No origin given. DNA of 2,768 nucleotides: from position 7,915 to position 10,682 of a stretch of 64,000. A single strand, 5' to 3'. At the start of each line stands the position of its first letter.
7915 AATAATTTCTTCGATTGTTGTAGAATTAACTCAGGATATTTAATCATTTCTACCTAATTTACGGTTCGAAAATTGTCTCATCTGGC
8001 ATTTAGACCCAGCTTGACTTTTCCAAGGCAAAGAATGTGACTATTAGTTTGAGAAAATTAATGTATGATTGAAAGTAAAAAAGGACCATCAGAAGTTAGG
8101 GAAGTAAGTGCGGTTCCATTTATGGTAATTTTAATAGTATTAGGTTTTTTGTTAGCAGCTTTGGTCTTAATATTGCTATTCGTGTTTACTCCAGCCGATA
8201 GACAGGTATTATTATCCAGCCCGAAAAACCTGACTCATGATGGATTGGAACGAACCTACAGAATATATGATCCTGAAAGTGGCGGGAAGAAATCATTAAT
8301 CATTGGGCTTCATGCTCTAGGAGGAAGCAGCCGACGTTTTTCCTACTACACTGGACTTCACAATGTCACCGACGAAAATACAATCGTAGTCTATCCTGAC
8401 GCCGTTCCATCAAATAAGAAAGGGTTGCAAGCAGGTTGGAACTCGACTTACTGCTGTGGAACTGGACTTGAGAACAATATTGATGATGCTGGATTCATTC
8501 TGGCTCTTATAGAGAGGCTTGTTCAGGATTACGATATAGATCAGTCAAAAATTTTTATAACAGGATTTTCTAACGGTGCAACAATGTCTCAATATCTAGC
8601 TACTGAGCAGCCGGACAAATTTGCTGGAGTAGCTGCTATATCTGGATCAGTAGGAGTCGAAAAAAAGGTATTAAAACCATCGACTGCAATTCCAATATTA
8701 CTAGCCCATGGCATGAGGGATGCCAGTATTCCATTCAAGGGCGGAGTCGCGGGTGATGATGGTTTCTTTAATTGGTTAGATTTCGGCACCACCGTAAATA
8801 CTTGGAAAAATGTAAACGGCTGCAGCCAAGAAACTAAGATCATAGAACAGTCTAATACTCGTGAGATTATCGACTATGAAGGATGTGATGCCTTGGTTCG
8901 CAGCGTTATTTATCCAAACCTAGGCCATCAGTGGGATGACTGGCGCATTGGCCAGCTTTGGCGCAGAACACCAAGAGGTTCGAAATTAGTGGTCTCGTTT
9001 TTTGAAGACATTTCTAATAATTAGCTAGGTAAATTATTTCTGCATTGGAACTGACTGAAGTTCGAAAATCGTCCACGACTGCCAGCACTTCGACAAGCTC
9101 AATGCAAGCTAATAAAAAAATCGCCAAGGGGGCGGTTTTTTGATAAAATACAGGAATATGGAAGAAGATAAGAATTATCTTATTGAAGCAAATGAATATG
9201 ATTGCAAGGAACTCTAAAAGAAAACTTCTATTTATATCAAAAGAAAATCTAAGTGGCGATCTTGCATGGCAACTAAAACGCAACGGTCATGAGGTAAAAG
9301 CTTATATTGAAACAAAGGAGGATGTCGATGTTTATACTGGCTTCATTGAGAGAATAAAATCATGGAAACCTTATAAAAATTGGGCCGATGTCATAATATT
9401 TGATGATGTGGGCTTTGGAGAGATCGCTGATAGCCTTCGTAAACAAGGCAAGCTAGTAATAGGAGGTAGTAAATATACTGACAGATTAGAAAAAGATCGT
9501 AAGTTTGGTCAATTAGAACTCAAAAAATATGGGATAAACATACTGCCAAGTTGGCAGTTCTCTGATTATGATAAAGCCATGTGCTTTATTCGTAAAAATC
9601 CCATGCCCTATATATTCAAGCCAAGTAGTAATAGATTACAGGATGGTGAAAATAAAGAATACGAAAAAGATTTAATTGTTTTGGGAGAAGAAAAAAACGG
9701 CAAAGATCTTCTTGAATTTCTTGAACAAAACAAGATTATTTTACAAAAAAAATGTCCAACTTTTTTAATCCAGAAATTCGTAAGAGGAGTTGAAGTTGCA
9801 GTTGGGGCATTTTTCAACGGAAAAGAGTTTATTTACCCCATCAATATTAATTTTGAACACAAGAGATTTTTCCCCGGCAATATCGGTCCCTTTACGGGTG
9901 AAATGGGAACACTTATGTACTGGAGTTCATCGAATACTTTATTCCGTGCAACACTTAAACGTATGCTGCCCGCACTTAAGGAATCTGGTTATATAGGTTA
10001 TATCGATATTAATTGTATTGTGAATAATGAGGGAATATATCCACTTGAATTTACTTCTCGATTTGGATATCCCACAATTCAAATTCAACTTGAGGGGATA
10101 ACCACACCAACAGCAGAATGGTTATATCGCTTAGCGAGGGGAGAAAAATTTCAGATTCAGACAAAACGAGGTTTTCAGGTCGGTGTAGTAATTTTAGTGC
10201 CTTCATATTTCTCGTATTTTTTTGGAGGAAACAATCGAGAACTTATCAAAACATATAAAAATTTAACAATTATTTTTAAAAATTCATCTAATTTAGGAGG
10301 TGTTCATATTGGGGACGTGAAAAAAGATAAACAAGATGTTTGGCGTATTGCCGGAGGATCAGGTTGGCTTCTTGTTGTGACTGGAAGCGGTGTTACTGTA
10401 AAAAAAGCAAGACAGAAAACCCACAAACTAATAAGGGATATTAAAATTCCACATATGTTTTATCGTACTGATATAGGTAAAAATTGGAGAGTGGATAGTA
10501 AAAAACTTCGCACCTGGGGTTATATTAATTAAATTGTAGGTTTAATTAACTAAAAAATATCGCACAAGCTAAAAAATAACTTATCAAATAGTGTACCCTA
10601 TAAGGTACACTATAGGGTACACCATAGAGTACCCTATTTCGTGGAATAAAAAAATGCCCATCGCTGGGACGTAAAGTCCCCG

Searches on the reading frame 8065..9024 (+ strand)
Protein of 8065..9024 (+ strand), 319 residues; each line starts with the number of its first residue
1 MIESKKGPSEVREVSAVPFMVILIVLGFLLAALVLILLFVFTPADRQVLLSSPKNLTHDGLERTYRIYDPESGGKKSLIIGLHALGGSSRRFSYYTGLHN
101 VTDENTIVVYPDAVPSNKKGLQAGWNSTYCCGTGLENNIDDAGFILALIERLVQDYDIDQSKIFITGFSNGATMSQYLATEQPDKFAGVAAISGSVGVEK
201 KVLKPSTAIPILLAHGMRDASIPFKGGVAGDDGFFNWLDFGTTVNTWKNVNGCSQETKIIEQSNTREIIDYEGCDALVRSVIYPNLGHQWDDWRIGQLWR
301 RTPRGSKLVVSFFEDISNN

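Call 3: search_protein_families(library=pfam, proteins=[window:8065-9024:+], max_evalue=0.01)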
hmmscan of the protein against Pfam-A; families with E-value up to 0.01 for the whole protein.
window:8065-9024:+ (319 aa): 7 families
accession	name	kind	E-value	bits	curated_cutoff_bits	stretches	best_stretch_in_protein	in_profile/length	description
PF02230.22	Abhydrolase_2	-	6.1e-13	49.6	23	1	143-227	88-175/217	Phospholipase/Carboxylesterase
PF00326.27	Peptidase_S9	-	1.7e-08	34.7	22.6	1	145-203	48-106/213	Prolyl oligopeptidase family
PF00756.26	Esterase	-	8.1e-07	29.5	22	1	62-199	7-153/251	Putative esterase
PF10503.15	Esterase_PHB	-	4.8e-05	23.1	23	1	76-199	16-135/219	Esterase PHB depolymerase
PF01738.24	DLH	-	5.4e-05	23.3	21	1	147-224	83-159/217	Dienelactone hydrolase family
PF20434.5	BD-FAE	-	0.00012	22.2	26.8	1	140-183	68-111/215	BD-FAE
PF12146.15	Hydrolase_4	-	0.0011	18.7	27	1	147-204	64-118/239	Serine aminopeptidase, S33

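Call 4: search_protein_families(library=ncbifam, proteins=[window:8065-9024:+], max_evalue=0.01)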
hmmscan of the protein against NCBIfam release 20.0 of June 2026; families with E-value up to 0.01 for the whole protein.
window:8065-9024:+ (319 aa): 6 families
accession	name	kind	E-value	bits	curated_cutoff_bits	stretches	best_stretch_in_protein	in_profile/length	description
NF050058.1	e_dPHAscl_type1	hypoth_equivalog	3.7e-35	121.7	150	1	58-295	3-256/276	extracellular catalytic domain type 1 short-chain-length polyhydroxyalkanoate depolymerase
TIGR01840.1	esterase_phb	subfamily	7.9e-15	54.9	107.85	1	70-195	6-129/213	PHB depolymerase family esterase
NF050059.1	e_dPHAscl_type2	hypoth_equivalog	0.00013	21.5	280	0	154-195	2-43/305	extracellular catalytic domain type 2 short-chain-length polyhydroxyalkanoate depolymerase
NF033523.0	lasso_peptidase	equivalog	0.00014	20.8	400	1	145-194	478-525/638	Atxe2 family lasso peptide isopeptidase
NF008525.0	PRK11460.1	equivalog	0.00036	19.9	191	1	75-229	15-169/232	esterase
NF047580.1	BPSS1187_fam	subfamily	0.0097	15.5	125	0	152-198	101-145/244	BPSS1187 family protein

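Call 5: search_protein_families(library=padloc, proteins=[window:8065-9024:+], max_evalue=0.01)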
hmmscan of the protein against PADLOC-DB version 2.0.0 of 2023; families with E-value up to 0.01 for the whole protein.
window:8065-9024:+ (319 aa): 0 families

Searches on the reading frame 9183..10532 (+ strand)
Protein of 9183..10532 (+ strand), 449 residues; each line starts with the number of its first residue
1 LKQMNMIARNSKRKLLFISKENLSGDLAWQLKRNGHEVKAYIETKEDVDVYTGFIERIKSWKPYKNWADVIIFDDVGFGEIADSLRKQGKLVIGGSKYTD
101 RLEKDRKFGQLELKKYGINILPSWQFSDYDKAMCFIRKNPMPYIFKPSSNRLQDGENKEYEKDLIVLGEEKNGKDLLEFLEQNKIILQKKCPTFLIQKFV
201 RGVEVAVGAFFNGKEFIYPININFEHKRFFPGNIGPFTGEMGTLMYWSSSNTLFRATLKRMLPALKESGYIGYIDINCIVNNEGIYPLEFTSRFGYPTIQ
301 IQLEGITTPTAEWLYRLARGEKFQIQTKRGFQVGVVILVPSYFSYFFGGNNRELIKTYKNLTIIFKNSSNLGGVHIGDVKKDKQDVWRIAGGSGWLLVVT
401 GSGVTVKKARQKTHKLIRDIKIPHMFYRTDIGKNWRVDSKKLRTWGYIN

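Call 3: search_protein_families(library=pfam, proteins=[window:9183-10532:+], max_evalue=0.01)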
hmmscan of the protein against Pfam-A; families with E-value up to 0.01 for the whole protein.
window:9183-10532:+ (449 aa): 3 families
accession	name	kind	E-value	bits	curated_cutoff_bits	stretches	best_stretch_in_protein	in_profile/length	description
PF01071.24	GARS_A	-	1.5e-11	44.9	27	1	106-297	3-192/194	Phosphoribosylglycinamide synthetase, ATP-grasp (A) domain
PF02843.22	GARS_C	-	6.6e-07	30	34.8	1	390-433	48-91/92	Phosphoribosylglycinamide synthetase, C domain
PF02655.19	ATP-grasp_3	-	0.0026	18.3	23.2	0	178-294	48-157/160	ATP-grasp domain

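Call 4: search_protein_families(library=ncbifam, proteins=[window:9183-10532:+], max_evalue=0.01)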
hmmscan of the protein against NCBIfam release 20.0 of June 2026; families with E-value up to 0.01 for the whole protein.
window:9183-10532:+ (449 aa): 2 families
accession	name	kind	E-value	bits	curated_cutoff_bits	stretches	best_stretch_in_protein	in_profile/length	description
TIGR00877.1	purD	equivalog_domain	4.6e-29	101.5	288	1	81-433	80-421/425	phosphoribosylamine--glycine ligase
NF040722.1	MfnD_Meth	equivalog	0.0032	17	400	1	194-327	161-281/288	tyramine--L-glutamate ligase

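Call 5: search_protein_families(library=padloc, proteins=[window:9183-10532:+], max_evalue=0.01)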
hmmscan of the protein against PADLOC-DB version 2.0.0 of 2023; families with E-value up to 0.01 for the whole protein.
window:9183-10532:+ (449 aa): 0 families
